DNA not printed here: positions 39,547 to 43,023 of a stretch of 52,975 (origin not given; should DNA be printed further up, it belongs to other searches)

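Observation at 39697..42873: One polypeptide carrying a complete UvrD-type (SF1A) and a complete Pif1/RecD-type (SF1B) helicase, inserted between dnaN and yaaA at the origin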

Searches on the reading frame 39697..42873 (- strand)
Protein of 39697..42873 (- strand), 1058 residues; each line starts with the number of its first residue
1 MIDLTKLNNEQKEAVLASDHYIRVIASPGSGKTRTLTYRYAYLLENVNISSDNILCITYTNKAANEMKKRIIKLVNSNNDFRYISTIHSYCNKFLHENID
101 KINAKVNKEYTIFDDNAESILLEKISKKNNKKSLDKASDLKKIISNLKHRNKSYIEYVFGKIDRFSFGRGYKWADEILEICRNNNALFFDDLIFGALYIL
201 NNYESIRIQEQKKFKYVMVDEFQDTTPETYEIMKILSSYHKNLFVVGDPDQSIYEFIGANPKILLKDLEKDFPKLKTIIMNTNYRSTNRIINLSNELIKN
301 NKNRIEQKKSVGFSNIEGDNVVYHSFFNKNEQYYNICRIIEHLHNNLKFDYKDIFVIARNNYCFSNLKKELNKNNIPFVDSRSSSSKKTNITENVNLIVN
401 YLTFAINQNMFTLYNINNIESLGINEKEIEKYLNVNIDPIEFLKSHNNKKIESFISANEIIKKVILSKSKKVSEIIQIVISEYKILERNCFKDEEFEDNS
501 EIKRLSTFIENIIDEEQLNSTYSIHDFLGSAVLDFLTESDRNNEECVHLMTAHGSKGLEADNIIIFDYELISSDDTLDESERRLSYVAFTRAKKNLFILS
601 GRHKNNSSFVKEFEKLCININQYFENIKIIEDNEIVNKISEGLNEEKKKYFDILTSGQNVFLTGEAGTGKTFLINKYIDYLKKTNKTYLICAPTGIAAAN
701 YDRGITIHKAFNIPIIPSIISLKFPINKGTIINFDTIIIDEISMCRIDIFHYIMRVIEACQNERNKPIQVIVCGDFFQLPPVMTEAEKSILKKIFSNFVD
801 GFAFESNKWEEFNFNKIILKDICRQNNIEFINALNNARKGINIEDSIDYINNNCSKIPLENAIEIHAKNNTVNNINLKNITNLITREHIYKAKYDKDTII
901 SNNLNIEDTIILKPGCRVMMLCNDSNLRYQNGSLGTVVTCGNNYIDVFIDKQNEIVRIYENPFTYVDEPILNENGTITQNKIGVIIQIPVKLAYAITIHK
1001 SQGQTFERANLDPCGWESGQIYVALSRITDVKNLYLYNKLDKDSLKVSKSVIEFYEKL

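Call 3: search_protein_families(library=pfam, proteins=[window:39697-42873:-], max_evalue=0.1)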
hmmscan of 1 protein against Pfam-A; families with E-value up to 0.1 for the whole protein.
window:39697-42873:- (1058 aa): 27 families (the best 25 are shown)
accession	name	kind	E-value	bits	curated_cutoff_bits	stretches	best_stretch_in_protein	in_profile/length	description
PF00580.27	UvrD-helicase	-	1.3e-68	232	23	1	7-270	1-268/271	UvrD/REP helicase N-terminal domain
PF13245.12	AAA_19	-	1.5e-38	132.4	25.1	2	11-256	1-133/134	AAA domain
PF13361.12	UvrD_C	-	2.1e-33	116.6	25.6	1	279-599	2-346/350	UvrD-like helicase C-terminal domain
PF05970.20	PIF1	-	6.2e-30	104.9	25.9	1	643-828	2-192/223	PIF1-like helicase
PF13604.12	AAA_30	-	5.2e-17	62.6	27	1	648-784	7-133/191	AAA domain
PF13538.12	UvrD_C_2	-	2.9e-14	53.1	27.4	2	548-598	3-51/52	UvrD-like helicase C-terminal domain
PF13086.12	AAA_11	-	2.6e-13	50.8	27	2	6-251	1-249/257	AAA domain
PF01443.25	Viral_helicase1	-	3e-12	47.3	21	1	519-599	151-227/228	Viral superfamily 1 RNA helicase core domain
PF13401.12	AAA_22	-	4.1e-08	34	27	1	658-774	6-122/130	AAA domain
PF02562.22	PhoH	-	8.2e-06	25.9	27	1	643-690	5-53/205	PhoH-like protein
PF00270.35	DEAD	-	2e-05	24.8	26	0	648-695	5-55/167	DEAD/DEAH box helicase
PF13479.12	AAA_24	-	3.7e-05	24.1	27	1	657-759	2-90/195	AAA domain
PF13191.12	AAA_16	-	4.9e-05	24.3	32.6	1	656-685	21-52/167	AAA ATPase domain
PF24883.2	NPHP3_N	-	6.6e-05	23.6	24.8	1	652-688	14-53/164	Nephrocystin 3, N-terminal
PF12775.13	AAA_7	-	0.0012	18.8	25.8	1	654-689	30-65/181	P-loop containing dynein motor region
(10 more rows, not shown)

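Call 4: search_protein_families(library=ncbifam, proteins=[window:39697-42873:-], max_evalue=0.1)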
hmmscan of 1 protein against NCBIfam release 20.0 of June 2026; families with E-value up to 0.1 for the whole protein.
window:39697-42873:- (1058 aa): 24 families
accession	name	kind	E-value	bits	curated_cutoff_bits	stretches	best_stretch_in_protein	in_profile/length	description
TIGR01073.1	pcrA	equivalog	2.4e-88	297.3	911.2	1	4-602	2-611/725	DNA helicase PcrA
TIGR01074.1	rep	equivalog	1.1e-78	265.1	951.45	1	6-604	1-615/668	DNA helicase Rep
NF008743.0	PRK11773.1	equivalog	2.6e-69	234.3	965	1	4-600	7-614/720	DNA helicase II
TIGR01075.1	uvrD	equivalog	9.8e-69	232.4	1144.45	1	4-599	2-608/715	DNA helicase II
NF008172.0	PRK10919.1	equivalog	9.8e-58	195.9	1168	2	6-407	2-395/673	DNA helicase Rep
NF008276.0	PRK11054.1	equivalog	8.2e-41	140.2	543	3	182-362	404-571/684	DNA helicase IV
TIGR02785.1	addA_Gpos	equivalog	7.3e-37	126.8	707.65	4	182-299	353-481/1234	helicase-exonuclease AddAB subunit AddA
NF010485.0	PRK13909.1-2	equivalog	1.7e-35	122.5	650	3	96-567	222-631/909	RecB-like helicase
TIGR02784.1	addA_alphas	equivalog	1.1e-32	113.5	860.75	4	183-304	357-499/1138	double-strand break repair helicase AddA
NF010487.0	PRK13909.1-4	equivalog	2e-32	112.4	759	4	112-429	224-548/924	RecB-like helicase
TIGR00609.1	recB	equivalog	1e-29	103.3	696.05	2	114-320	270-476/1175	exodeoxyribonuclease V subunit beta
TIGR01448.2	helicase_RecD2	equivalog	4.3e-29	101.2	500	2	652-782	326-450/713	SF1B family DNA helicase RecD2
TIGR01447.1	recD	equivalog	1.2e-21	77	310.15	2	612-873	116-403/597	exodeoxyribonuclease V subunit alpha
TIGR02768.1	TraA_Ti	equivalog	1.7e-18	66.3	590.45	1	639-1037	356-716/751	Ti-type conjugative transfer relaxase TraA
NF041464.1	HelD_BACSU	equivalog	7.9e-18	63.7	419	2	185-417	521-735/779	RNA polymerase recycling motor HelD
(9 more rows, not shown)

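Call 5: search_protein_families(library=padloc, proteins=[window:39697-42873:-], max_evalue=0.1)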
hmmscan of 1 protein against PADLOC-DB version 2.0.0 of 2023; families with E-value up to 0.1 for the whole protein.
window:39697-42873:- (1058 aa): 56 families (the best 25 are shown)
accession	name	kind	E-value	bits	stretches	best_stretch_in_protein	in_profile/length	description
PDLC00114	GajB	-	1.3e-75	253.3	1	2-613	3-629/635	UrvD helicase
PDLC00132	GajB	-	2.4e-72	242.5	1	6-602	3-602/625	UrvD helicase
PDLC00117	GajB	-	6.2e-71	237.6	1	6-615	15-598/604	UrvD helicase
PDLC03802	RTasHel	-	1.2e-69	233.9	2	5-380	4-341/675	DRT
PDLC00127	GajB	-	4.2e-57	192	1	3-607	5-573/594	UrvD helicase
PDLC00103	GajB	-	8.3e-52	174.9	1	5-627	15-601/612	UrvD helicase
PDLC00130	GajB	-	1.9e-44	149.9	2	5-301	2-293/589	UrvD helicase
PDLC00119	GajB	-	1.9e-42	144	1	10-620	6-561/565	UrvD helicase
PDLC00123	GajB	-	1.9e-38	130.4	3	181-484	144-429/540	UrvD helicase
PDLC00122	GajB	-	6.9e-38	128.8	2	9-627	6-496/502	UrvD helicase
PDLC00121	GajB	-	8.6e-38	128.2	1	6-412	5-393/565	UrvD helicase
PDLC00107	GajB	-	6.4e-34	115.5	1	6-383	15-378/587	UrvD helicase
PDLC00104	GajB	-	5.1e-33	112.6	2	9-374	5-318/574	UrvD helicase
PDLC00129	GajB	-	7.8e-33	111.9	1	4-598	9-571/594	UrvD helicase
PDLC00133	GajB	-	9.7e-33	111.7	1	5-380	10-366/382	UrvD helicase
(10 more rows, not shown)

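Call 6: find_homologous_proteins(query=window:39697-42873:-, max_evalue=1e-10)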
Query window:39697-42873:- (1058 aa): 3984 proteins with E <= 1e-10 among 8000 candidates; the best 120 are listed.
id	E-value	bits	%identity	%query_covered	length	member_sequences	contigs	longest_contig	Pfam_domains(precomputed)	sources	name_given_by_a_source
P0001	0.0e+0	2322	100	100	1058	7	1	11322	PF13538.13,PF13086.13,PF00270.36,PF05970.21,PF01443.25,PF13604.13,PF13361.13,PF13245.13,PF13401.13,PF00580.28,PF02562.23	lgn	-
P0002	0.0e+0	1408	61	99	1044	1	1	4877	PF13086.13,PF00270.36,PF01443.25,PF13604.13,PF13361.13,PF13245.13,PF13401.13,PF07728.21,PF13191.13,PF13538.13,PF05970.21,PF00580.28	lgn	-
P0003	0.0e+0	1330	58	100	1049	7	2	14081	PF13086.13,PF00270.36,PF01443.25,PF13604.13,PF13361.13,PF13245.13,PF13401.13,PF07728.21,PF13191.13,PF13538.13,PF05970.21,PF00580.28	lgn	-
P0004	0.0e+0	1327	58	100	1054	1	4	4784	PF13538.13,PF13086.13,PF00270.36,PF05970.21,PF01443.25,PF13604.13,PF13361.13,PF13245.13,PF13401.13,PF13191.13,PF00580.28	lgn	-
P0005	0.0e+0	1323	58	100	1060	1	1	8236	PF13086.13,PF00270.36,PF01443.25,PF13604.13,PF13361.13,PF13245.13,PF13401.13,PF07728.21,PF13191.13,PF02562.23,PF13538.13,PF05970.21,PF00580.28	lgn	-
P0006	0.0e+0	1294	58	100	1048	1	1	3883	PF13087.13,PF13086.13,PF05127.22,PF00270.36,PF01443.25,PF13604.13,PF13361.13,PF13245.13,PF13401.13,PF07728.21,PF13538.13,PF05970.21,PF00580.28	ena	-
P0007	0.0e+0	1293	56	100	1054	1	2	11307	PF13538.13,PF13086.13,PF00270.36,PF05970.21,PF01443.25,PF13604.13,PF13361.13,PF13245.13,PF13401.13,PF00580.28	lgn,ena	-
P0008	0.0e+0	1269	56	100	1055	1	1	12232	PF13538.13,PF13086.13,PF00270.36,PF05970.21,PF01443.25,PF13604.13,PF13361.13,PF13245.13,PF13401.13,PF13191.13,PF00580.28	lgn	-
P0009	0.0e+0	1260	56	100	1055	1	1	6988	PF13086.13,PF00270.36,PF01443.25,PF13604.13,PF13361.13,PF13245.13,PF13401.13,PF04851.22,PF13191.13,PF13538.13,PF05970.21,PF00580.28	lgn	-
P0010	0.0e+0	1215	55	100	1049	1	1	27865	PF13538.13,PF13086.13,PF00270.36,PF05970.21,PF01443.25,PF13604.13,PF13361.13,PF13245.13,PF13401.13,PF00580.28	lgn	-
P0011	3.9e-284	964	48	100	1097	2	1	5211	PF13538.13,PF13086.13,PF05970.21,PF01443.25,PF13604.13,PF13361.13,PF13245.13,PF13401.13,PF00580.28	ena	-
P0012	1.4e-88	316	38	58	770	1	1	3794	PF13538.13,PF01443.25,PF13361.13,PF13245.13,PF00580.28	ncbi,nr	ncbi:MAG: ATP-dependent helicase [Bacilli bacterium]|nr:ATP-dependent helicase [Bacilli bacterium]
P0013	1.8e-81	293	35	58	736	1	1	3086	PF13538.13,PF13087.13,PF01443.25,PF13604.13,PF13361.13,PF13245.13,PF00580.28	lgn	-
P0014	2.5e-81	292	35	58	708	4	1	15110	PF13538.13,PF01443.25,PF21196.4,PF13604.13,PF13361.13,PF13245.13,PF00580.28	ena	-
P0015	2.8e-81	292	35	58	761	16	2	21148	PF13538.13,PF13087.13,PF13086.13,PF01443.25,PF13604.13,PF13361.13,PF13245.13,PF00580.28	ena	-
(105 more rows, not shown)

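Call 9: find_encoding_contigs(protein=P0010, flank=10000, max_places=3)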
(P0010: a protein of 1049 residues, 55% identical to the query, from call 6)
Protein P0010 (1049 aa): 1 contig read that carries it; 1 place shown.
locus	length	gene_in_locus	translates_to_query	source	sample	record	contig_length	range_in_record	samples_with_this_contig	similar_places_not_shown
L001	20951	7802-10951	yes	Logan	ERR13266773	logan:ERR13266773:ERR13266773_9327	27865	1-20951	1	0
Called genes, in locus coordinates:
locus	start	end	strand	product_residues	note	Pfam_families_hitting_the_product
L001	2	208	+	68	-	?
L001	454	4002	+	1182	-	PF28173:Upx-like (weak)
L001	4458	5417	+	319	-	-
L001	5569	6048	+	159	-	PF01541:GIY-YIG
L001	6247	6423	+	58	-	-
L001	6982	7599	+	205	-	-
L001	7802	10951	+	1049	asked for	PF00270:DEAD (faint), PF00580:UvrD-helicase, PF01443:Viral_helicase1 (faint), PF13245:AAA_19, PF13361:UvrD_C, PF05970:PIF1, PF13245:AAA_19, PF13604:AAA_30, +3 more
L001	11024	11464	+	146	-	-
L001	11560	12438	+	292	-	-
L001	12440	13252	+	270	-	-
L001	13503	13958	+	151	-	-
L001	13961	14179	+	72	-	-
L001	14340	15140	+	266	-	PF03747:ADP_ribosyl_GH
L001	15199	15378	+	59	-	-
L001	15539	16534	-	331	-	-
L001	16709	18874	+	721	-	-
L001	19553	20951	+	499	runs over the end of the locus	PF16593:Cas9-BH, PF16592:Cas9_REC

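Call 10: find_encoding_contigs(protein=P0003, flank=10000, max_places=3)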
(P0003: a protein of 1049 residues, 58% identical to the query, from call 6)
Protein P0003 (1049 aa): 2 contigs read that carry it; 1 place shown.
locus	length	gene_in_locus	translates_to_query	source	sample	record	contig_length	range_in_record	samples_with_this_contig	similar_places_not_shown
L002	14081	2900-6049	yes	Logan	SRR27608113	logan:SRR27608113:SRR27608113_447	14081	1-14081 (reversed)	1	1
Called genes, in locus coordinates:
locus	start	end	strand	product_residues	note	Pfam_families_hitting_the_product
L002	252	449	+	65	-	-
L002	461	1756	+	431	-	PF03747:ADP_ribosyl_GH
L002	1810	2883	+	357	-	PF01661:Macro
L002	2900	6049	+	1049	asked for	PF00580:UvrD-helicase, PF13245:AAA_19, PF13361:UvrD_C, PF13538:UvrD_C_2, PF05970:PIF1, PF07728:AAA_5 (weak), PF13245:AAA_19, PF13604:AAA_30, +5 more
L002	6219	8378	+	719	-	PF10592:AIPR, PF00570:HRDC (weak)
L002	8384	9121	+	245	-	-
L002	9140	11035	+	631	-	-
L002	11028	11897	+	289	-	-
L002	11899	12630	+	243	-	PF19866:DUF6339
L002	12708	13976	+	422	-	PF00145:DNA_methylase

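Call 13: find_encoding_contigs(protein=P0008, flank=10000, max_places=3)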
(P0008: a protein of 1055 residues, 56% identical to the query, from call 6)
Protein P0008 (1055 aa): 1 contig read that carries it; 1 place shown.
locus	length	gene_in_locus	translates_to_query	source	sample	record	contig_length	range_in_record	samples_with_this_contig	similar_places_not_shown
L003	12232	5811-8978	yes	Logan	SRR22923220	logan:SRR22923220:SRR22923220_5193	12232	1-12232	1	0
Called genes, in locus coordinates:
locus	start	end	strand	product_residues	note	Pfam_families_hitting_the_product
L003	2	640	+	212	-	?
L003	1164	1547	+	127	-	-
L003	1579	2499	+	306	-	-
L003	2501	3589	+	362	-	-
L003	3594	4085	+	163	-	-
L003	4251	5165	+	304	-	-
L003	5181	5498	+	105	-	-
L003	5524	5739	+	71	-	-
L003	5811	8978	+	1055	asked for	PF00580:UvrD-helicase, PF13245:AAA_19, PF13361:UvrD_C, PF13538:UvrD_C_2 (weak), PF05970:PIF1, PF13245:AAA_19, PF13401:AAA_22 (weak), PF13604:AAA_30, +4 more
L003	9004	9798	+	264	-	PF05621:TniB (faint), PF01637:ATPase_2 (faint), PF13191:AAA_16 (weak), PF12775:AAA_7 (weak), PF00004:AAA, PF07728:AAA_5 (weak), PF13173:AAA_14 (weak)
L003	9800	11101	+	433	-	PF09903:DUF2130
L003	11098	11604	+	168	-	PF01661:Macro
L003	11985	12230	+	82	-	?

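Call 14: find_encoding_contigs(protein=P0007, flank=10000, max_places=3)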
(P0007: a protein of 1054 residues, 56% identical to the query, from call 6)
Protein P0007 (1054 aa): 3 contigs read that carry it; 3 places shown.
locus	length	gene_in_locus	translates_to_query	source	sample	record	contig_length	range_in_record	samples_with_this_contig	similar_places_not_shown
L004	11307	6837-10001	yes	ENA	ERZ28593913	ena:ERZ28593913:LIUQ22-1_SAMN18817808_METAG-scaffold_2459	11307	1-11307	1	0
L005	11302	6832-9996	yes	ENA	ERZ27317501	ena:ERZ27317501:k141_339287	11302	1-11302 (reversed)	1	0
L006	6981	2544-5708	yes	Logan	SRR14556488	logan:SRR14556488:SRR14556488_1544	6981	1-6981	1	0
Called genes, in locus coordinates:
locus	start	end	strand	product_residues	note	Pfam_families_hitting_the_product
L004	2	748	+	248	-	?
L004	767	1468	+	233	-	PF00149:Metallophos, PF12850:Metallophos_2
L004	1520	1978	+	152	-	PF13306:LRR_5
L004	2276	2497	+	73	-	-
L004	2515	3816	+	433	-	PF09903:DUF2130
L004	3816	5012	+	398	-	PF03747:ADP_ribosyl_GH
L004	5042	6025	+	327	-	PF01661:Macro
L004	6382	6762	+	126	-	PF00293:NUDIX, PF14815:NUDIX_4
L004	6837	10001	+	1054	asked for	PF00580:UvrD-helicase, PF13245:AAA_19, PF13361:UvrD_C, PF13538:UvrD_C_2, PF05970:PIF1, PF13245:AAA_19, PF13401:AAA_22 (weak), PF13604:AAA_30, +3 more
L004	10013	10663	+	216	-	PF00302:CAT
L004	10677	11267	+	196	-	-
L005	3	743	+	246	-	?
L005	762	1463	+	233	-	PF00149:Metallophos, PF12850:Metallophos_2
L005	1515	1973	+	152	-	PF13306:LRR_5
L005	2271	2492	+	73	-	-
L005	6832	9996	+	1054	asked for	PF00580:UvrD-helicase, PF13245:AAA_19, PF13361:UvrD_C, PF13538:UvrD_C_2, PF05970:PIF1, PF13245:AAA_19, PF13401:AAA_22 (weak), PF13604:AAA_30, +3 more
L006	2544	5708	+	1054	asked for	PF00580:UvrD-helicase, PF13245:AAA_19, PF13361:UvrD_C, PF13538:UvrD_C_2, PF05970:PIF1, PF13245:AAA_19, PF13401:AAA_22 (weak), PF13604:AAA_30, +3 more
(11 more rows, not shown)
